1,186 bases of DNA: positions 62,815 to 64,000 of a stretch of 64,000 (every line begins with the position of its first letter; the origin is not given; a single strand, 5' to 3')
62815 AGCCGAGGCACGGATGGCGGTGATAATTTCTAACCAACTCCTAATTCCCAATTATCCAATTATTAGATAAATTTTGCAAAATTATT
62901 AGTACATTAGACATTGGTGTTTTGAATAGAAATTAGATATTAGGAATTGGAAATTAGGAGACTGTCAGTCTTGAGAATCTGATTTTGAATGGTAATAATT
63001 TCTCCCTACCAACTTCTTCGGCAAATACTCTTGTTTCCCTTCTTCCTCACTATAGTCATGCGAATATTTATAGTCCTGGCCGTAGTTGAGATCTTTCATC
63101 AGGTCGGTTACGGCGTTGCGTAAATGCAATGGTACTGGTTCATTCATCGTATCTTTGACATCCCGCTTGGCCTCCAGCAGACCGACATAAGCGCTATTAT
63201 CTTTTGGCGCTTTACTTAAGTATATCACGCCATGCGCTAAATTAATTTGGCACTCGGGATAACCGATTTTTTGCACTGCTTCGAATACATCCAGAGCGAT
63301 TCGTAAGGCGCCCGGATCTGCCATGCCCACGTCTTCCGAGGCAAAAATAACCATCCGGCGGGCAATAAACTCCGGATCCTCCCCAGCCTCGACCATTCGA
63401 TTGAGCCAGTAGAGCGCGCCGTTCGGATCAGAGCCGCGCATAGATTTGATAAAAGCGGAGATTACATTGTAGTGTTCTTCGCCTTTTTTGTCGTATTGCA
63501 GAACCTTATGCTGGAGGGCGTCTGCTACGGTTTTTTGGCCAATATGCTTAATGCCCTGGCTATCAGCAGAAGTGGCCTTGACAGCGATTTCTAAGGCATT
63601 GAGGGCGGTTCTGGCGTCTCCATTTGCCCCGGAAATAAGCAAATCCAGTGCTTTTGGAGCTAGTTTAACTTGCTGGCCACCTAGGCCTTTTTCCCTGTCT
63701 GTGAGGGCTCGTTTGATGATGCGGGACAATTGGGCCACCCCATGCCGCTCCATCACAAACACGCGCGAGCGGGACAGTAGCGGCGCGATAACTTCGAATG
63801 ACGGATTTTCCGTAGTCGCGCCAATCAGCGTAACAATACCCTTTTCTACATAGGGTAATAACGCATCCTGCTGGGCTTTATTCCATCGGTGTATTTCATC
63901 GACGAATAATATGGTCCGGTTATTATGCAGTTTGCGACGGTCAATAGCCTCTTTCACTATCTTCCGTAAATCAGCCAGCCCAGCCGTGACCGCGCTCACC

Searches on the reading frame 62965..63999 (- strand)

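Call 46: search_protein_families(library=pfam, proteins=[window:62965-63999:-], max_evalue=0.00001)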
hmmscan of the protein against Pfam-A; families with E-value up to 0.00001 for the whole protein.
window:62965-63999:- (344 aa): 2 families
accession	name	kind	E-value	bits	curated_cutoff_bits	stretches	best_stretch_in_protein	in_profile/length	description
PF12002.13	MgsA_C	-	5.2e-62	209.1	27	1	189-341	1-153/167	MgsA AAA+ ATPase C terminal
PF16193.11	AAA_assoc_2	-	1.1e-28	99.8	34.3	1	108-188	2-81/81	AAA C-terminal domain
